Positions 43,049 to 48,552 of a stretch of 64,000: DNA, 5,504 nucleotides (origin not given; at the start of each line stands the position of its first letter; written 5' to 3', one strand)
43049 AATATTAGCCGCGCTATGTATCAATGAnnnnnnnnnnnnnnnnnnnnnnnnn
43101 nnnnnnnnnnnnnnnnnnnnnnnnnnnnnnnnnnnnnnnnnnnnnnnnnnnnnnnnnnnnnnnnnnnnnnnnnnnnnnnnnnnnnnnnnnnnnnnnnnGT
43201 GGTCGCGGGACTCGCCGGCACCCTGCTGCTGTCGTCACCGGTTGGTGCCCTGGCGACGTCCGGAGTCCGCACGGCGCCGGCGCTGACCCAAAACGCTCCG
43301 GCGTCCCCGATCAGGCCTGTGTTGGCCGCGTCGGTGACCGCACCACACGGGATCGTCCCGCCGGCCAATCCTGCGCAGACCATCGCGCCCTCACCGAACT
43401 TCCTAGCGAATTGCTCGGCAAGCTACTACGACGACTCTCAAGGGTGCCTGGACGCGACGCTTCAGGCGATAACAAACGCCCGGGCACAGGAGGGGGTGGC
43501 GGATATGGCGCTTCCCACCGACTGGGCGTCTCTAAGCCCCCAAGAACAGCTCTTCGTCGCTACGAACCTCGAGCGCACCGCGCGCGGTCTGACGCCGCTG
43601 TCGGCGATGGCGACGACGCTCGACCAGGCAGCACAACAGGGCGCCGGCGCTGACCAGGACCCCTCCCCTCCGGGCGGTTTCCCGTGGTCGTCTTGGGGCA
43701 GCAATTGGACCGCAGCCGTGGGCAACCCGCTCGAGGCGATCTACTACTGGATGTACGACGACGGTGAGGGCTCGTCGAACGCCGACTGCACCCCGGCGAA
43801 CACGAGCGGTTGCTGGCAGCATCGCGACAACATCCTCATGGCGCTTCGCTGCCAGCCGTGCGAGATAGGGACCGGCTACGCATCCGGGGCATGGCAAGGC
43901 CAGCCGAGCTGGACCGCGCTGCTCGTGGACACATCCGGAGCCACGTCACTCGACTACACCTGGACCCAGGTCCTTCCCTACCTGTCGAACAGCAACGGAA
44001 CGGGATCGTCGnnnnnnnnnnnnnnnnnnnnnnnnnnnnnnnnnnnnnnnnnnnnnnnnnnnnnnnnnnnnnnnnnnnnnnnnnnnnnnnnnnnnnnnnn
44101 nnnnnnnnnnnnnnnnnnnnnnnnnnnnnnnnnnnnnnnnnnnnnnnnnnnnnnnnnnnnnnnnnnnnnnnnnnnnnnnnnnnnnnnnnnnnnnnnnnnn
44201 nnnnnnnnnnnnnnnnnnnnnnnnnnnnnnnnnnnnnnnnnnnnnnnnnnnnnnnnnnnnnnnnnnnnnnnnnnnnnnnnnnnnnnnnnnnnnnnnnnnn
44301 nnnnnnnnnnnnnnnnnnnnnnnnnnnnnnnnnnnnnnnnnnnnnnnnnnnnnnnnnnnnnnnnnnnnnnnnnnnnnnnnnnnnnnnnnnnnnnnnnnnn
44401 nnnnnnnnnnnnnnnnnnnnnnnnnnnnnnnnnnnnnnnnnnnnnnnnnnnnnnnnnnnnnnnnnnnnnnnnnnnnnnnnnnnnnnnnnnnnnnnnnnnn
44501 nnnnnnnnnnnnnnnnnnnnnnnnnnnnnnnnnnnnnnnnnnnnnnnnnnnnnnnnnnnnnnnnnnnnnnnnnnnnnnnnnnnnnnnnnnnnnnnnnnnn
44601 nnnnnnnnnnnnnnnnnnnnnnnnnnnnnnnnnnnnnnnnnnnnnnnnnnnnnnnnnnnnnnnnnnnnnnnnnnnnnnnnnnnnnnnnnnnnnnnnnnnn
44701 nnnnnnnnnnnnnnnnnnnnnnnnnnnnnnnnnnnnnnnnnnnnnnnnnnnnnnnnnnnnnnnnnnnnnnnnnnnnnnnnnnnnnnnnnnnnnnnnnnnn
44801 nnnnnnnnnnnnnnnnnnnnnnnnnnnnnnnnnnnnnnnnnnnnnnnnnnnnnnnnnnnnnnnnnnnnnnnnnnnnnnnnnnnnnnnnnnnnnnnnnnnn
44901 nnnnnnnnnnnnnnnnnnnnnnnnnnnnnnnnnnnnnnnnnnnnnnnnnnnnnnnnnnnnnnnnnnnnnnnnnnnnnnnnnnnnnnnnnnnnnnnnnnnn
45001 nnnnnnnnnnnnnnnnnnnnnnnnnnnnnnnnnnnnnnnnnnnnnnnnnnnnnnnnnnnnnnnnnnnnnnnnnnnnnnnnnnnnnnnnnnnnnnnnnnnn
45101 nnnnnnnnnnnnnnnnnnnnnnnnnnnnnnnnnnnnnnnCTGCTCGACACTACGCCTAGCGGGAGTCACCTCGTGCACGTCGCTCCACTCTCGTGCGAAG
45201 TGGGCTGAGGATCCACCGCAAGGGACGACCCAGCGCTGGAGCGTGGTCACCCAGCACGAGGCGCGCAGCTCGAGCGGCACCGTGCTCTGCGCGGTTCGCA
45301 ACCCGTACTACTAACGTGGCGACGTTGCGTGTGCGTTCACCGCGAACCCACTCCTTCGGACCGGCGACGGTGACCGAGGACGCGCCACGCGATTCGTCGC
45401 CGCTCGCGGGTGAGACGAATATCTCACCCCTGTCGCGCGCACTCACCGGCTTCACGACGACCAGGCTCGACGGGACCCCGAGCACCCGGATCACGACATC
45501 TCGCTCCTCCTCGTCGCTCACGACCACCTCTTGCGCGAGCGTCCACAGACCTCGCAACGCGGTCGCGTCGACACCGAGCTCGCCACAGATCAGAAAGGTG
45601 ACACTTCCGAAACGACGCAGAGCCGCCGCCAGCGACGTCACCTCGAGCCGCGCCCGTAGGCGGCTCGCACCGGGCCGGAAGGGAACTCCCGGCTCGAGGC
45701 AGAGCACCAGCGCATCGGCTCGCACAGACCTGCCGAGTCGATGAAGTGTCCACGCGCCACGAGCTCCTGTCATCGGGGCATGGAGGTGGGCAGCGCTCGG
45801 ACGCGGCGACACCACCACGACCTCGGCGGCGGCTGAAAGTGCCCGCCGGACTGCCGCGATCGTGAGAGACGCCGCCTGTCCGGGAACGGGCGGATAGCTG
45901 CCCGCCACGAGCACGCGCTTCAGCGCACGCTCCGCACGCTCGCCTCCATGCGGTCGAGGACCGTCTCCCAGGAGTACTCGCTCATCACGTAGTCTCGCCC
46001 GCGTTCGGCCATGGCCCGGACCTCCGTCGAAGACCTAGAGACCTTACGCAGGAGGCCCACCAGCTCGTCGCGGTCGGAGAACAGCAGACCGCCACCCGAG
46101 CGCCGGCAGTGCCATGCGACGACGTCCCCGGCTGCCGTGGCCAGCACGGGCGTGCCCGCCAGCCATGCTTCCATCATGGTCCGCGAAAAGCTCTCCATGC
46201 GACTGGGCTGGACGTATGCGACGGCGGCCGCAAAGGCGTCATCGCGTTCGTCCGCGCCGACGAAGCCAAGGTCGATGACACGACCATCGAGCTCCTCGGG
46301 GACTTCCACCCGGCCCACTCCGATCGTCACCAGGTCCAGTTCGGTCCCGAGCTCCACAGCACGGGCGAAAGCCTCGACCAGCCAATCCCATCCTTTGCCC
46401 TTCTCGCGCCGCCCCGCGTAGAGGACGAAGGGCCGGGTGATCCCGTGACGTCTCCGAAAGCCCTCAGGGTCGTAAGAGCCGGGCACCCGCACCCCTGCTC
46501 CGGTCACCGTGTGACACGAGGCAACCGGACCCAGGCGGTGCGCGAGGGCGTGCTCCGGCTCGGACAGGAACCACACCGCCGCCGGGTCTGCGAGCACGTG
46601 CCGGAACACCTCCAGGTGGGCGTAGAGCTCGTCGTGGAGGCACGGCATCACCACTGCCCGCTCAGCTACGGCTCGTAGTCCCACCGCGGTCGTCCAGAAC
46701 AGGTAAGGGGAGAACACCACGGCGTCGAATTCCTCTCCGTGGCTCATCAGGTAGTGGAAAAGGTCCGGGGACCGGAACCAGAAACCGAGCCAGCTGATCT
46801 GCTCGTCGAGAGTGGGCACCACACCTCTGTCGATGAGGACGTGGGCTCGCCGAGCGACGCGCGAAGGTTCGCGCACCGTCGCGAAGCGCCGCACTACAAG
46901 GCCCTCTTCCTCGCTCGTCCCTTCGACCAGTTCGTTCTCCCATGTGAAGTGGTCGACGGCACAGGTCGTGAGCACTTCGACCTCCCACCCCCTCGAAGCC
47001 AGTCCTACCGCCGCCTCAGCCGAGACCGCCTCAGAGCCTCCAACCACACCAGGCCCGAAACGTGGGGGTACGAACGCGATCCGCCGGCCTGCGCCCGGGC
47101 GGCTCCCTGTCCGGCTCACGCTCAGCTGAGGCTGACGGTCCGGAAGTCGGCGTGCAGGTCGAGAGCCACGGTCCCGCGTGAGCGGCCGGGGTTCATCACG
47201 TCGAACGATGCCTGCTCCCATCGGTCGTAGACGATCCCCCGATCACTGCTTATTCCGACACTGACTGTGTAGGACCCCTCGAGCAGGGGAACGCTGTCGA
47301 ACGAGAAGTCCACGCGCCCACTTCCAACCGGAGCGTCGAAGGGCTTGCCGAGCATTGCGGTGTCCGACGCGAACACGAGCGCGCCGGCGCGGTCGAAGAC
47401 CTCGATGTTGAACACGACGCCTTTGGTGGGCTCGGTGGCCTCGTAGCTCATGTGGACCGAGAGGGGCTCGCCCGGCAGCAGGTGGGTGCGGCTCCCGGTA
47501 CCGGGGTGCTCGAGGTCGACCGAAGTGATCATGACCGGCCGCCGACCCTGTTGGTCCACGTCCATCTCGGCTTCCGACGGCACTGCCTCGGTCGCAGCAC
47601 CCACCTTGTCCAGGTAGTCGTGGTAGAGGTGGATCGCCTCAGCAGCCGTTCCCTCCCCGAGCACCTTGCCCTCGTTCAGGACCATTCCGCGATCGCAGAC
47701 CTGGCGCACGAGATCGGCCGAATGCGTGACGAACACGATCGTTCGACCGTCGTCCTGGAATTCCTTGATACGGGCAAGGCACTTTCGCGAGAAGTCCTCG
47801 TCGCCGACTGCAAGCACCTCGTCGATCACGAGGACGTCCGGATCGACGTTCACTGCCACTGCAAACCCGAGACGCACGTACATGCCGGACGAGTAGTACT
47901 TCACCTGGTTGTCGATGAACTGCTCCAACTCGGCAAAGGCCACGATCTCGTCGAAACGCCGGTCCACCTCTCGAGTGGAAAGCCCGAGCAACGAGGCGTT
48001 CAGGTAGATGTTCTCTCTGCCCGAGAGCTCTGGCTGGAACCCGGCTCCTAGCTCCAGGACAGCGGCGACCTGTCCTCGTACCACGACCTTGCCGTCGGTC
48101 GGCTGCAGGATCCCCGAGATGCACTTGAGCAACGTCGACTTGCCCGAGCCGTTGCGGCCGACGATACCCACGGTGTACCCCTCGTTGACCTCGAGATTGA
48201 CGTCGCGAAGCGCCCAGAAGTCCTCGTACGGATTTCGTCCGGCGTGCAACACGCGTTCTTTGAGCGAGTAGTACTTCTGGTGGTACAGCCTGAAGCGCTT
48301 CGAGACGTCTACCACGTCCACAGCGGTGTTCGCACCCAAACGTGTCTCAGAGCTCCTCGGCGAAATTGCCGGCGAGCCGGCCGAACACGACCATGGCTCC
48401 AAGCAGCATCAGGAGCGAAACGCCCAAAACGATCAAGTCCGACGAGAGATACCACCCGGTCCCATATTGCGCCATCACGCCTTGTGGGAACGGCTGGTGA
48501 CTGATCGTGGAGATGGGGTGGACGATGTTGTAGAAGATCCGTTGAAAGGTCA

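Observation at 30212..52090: Four paralogous secreted proteins share a WNxYDL...IHVY propeller module fused to different cell-surface enzyme domains, interleaved with a glycan locus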

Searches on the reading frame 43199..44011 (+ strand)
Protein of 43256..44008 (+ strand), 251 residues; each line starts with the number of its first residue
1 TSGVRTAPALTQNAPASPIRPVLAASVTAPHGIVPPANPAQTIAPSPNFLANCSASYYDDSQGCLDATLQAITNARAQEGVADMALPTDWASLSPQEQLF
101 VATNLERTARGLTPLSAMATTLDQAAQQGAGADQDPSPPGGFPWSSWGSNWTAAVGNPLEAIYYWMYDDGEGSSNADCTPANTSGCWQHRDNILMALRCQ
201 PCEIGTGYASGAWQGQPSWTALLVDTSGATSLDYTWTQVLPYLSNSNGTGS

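Call 11: search_protein_families(library=pfam, proteins=[window:43256-44008:+], max_evalue=10)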
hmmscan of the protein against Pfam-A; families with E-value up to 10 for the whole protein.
seq(251 aa): 1 family
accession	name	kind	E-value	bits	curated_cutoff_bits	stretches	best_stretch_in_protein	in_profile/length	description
PF00188.32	CAP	-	0.0041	18.4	21.1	1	102-194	3-91/117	Cysteine-rich secretory protein family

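Call 60: search_solved_structures(query=A5, max_evalue=1, show_alignments=0)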
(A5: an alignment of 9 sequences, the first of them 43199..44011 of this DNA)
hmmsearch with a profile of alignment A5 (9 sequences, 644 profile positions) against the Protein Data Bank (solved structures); distinct sequences matched with E-value up to 1: 0.

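Call 61: search_protein_families(library=pfam, alignment_id=A5, max_evalue=0.01)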
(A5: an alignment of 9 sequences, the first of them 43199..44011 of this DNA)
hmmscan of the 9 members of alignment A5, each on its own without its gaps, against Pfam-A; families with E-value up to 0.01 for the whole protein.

A. member 1, window:43199-44011:+ (271 aa): 1 family
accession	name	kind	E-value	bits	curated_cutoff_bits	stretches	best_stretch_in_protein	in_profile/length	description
PF00188.32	CAP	-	0.004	18.4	21.1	1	121-213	3-91/117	Cysteine-rich secretory protein family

B. families by the number of members that match (of 9 scanned): 7 families
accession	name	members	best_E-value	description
PF15590.11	Imm27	2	7.7e-05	Immunity protein 27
PF07938.18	Fungal_lectin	1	9.5e-05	Fungal fucose-specific lectin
PF19403.5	SpaA_2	1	0.00012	Prealbumin-like fold domain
PF03984.19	DUF346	1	0.00031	Repeat of unknown function (DUF346)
PF14819.11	QueF_N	1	0.0025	Nitrile reductase, 7-cyano-7-deazaguanine-reductase N-term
PF00188.32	CAP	1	0.004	Cysteine-rich secretory protein family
PF16225.10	DUF4884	1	0.0057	Domain of unknown function (DUF4884)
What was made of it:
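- On CAP/SCP (PF00188): 18.4 bits against 21.1, in 1 of 9 orthologues (calls 11, 61).
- Checked: CAP reaches only 18.4 bits against a cut-off of 21.1, in 1 of 9 orthologues (calls 11, 61).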

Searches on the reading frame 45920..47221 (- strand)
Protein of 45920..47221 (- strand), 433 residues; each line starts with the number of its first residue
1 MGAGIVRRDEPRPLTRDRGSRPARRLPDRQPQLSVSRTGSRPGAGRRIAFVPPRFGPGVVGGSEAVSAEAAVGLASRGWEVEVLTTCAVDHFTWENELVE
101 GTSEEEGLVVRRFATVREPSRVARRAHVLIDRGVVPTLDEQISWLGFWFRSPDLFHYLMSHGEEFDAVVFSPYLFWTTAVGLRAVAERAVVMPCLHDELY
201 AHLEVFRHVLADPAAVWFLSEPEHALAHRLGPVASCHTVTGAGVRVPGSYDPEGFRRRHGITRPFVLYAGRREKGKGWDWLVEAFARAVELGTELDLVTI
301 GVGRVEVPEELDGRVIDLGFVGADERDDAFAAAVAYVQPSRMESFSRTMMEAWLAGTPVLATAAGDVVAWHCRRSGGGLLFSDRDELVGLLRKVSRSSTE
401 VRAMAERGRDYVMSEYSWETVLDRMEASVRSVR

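Call 19: search_protein_families(library=pfam, proteins=[window:45920-47221:-], max_evalue=0.001)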
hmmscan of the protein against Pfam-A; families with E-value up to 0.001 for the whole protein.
window:45920-47221:- (433 aa): 4 families
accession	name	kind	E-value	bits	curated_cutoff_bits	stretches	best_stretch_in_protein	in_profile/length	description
PF13692.12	Glyco_trans_1_4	-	1.7e-15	57.9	27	1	264-387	2-132/142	Glycosyl transferases group 1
PF00534.26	Glycos_transf_1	-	1.8e-12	47.6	26.4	1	259-409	9-170/172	Glycosyl transferases group 1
PF13524.12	Glyco_trans_1_2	-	1.4e-06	28.8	25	1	310-426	27-143/144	Glycosyl transferase-like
PF20706.3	GT4-conflict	-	0.00011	21.8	26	1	256-363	190-312/385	Family 4 Glycosyltransferase in conflict systems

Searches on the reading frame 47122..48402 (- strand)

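Call 20: search_protein_families(library=pfam, proteins=[window:47122-48402:-], max_evalue=0.001)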
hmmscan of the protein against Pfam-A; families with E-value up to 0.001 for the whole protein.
window:47122-48402:- (426 aa): 6 families
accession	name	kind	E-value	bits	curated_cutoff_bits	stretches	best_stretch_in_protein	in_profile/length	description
PF00005.33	ABC_tran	-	1.2e-22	81.4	25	1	65-196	1-135/137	ABC transporter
PF14524.12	Wzt_C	-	5.9e-17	62.4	30.4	1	284-407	4-133/143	Wzt C-terminal domain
PF13304.12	AAA_21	-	4.3e-06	27.5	27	1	79-112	3-26/304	AAA domain, putative AbiEii toxin, Type IV TA system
PF13476.12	AAA_23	-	2.3e-05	25.6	27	1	65-99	10-43/201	AAA domain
PF13555.12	AAA_29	-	7.9e-05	22.8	27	1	71-103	18-50/61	P-loop containing region of AAA domain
PF02463.25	SMC_N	-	0.00013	21.9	40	0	67-100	17-49/220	RecF/RecN/SMC N terminal domain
